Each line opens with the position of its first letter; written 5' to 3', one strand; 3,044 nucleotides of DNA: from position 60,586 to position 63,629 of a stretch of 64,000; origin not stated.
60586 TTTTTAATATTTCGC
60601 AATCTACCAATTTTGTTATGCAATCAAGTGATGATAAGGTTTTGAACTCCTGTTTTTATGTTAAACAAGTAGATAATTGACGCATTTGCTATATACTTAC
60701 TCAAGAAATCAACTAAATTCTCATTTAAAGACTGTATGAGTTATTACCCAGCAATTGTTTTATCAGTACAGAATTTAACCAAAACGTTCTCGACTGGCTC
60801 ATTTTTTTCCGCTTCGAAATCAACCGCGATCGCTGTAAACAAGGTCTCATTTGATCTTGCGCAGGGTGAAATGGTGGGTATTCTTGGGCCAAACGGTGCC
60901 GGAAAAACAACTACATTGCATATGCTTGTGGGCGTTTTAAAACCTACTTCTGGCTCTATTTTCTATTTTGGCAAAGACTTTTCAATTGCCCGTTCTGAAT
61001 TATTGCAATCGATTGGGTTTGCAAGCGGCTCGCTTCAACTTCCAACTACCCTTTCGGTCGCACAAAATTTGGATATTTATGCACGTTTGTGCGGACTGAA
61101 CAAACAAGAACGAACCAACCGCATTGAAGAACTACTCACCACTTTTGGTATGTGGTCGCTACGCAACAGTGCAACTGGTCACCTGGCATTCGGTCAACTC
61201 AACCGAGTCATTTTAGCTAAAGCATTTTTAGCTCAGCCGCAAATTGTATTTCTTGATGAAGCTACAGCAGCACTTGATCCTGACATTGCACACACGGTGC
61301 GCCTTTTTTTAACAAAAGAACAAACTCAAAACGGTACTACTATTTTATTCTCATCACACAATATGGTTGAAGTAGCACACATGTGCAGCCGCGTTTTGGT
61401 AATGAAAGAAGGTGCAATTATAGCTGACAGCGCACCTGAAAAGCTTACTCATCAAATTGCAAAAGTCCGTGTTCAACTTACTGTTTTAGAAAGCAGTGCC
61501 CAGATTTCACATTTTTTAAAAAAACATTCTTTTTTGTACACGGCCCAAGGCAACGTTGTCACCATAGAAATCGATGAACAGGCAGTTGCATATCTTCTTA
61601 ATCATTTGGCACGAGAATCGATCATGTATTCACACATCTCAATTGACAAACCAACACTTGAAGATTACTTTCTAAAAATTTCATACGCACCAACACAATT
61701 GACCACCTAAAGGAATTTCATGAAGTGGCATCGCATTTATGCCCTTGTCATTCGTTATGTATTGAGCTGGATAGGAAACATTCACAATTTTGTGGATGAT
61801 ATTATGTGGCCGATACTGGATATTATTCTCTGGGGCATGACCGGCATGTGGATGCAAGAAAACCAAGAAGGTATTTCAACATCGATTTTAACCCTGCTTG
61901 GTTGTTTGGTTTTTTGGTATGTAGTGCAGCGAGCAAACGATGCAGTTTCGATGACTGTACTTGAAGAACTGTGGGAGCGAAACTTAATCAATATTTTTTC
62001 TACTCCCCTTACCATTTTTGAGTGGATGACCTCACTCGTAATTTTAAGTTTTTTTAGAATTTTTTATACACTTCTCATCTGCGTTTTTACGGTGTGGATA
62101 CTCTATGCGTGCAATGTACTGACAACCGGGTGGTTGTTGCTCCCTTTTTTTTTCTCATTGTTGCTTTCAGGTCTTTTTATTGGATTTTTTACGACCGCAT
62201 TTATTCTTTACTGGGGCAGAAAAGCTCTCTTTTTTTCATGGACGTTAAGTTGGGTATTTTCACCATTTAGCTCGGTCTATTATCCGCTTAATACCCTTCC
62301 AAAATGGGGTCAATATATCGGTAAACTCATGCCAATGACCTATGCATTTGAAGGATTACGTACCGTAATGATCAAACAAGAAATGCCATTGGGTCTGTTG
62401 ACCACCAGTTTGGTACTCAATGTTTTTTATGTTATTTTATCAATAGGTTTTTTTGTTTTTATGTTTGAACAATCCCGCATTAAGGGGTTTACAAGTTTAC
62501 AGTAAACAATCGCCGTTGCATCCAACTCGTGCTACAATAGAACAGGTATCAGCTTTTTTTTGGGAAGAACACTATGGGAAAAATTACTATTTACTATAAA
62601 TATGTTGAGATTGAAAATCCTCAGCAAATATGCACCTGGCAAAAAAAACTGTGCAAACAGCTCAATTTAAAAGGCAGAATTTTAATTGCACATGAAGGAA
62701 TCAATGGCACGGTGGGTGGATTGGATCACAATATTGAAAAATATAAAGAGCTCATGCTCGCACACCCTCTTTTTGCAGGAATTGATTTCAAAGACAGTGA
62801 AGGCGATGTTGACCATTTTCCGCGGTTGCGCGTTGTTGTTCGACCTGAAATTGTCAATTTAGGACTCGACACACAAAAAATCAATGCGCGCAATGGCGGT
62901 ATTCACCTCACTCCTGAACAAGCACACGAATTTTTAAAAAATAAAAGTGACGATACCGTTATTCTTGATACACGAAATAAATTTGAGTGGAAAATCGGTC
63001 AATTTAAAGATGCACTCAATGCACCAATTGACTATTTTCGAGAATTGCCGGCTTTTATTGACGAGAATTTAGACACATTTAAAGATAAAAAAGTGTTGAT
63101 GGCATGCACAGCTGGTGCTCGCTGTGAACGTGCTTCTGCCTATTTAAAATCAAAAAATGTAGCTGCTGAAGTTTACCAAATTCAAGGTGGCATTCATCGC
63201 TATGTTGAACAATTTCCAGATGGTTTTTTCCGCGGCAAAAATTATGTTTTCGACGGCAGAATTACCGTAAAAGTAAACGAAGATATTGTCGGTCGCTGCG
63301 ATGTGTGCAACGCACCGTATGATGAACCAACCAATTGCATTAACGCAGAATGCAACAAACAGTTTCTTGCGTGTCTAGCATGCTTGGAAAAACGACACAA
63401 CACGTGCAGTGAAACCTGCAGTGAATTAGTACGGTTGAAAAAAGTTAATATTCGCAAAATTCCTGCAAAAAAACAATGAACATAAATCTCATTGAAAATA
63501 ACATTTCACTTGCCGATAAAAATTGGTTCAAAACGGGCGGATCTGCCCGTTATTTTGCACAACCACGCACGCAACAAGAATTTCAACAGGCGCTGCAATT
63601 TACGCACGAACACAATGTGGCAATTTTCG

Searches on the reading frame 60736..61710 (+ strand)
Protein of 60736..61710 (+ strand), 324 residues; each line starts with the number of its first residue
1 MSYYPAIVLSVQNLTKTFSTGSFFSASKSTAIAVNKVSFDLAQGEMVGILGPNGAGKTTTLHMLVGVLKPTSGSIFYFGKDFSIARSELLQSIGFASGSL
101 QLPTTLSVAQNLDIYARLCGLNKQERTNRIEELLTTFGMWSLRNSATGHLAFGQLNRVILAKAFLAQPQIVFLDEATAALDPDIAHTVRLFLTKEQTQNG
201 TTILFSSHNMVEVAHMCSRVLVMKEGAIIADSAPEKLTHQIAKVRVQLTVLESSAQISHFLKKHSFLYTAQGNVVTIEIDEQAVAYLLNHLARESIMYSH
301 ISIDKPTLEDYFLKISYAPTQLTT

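Call 37: search_protein_families(library=pfam, proteins=[window:60736-61710:+], max_evalue=0.001)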
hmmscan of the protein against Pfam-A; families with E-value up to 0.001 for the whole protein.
window:60736-61710:+ (324 aa): 4 families
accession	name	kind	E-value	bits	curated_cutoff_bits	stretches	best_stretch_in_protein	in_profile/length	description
PF00005.33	ABC_tran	-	2.8e-29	102.9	25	1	35-178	2-137/137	ABC transporter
PF13304.12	AAA_21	-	3.1e-08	34.5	27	1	161-213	249-303/304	AAA domain, putative AbiEii toxin, Type IV TA system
PF02463.25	SMC_N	-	0.00013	21.9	40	0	159-226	150-217/220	RecF/RecN/SMC N terminal domain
PF13604.12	AAA_30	-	0.00077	19.7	27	0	45-183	19-104/191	AAA domain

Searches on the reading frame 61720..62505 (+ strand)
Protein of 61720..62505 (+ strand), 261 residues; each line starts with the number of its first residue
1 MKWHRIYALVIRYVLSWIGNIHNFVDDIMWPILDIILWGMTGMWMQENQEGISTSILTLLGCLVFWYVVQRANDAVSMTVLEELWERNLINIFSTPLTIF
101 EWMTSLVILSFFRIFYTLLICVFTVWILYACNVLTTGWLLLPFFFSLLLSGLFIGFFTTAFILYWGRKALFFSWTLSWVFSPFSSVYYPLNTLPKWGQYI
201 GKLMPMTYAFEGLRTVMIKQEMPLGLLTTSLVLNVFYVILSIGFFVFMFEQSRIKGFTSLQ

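Call 37: search_protein_families(library=pfam, proteins=[window:61720-62505:+], max_evalue=0.001)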
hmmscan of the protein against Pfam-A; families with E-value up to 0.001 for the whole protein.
window:61720-62505:+ (261 aa): 2 families
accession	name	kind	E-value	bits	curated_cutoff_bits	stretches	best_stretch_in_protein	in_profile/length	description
PF01061.29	ABC2_membrane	-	1e-05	25.6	26.9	1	29-217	22-210/211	ABC-2 type transporter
PF12698.13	ABC2_membrane_3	-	0.00032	20.3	31.6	1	47-245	155-341/347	ABC-2 family transporter protein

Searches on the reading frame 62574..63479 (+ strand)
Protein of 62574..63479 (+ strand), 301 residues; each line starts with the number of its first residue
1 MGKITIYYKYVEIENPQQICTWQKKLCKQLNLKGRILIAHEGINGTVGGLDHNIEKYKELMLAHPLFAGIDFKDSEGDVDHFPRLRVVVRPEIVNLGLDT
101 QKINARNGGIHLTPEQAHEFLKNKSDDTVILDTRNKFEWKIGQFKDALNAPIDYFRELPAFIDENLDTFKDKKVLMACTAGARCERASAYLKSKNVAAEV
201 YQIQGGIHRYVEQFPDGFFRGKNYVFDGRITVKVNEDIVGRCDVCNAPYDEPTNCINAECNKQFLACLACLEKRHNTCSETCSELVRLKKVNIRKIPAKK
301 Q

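Call 37: search_protein_families(library=pfam, proteins=[window:62574-63479:+], max_evalue=0.001)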
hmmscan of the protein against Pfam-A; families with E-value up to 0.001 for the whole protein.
window:62574-63479:+ (301 aa): 3 families
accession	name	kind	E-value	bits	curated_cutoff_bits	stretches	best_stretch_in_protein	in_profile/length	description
PF17773.7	UPF0176_N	-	1.5e-24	86.6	26.2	1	4-93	3-92/92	UPF0176 acylphosphatase like domain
PF12368.13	Rhodanese_C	-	1.5e-18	67.3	26.9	1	220-282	1-65/66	Rhodanase C-terminal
PF00581.25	Rhodanese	-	2.7e-08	34.6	22.2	1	118-212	3-101/102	Rhodanese-like domain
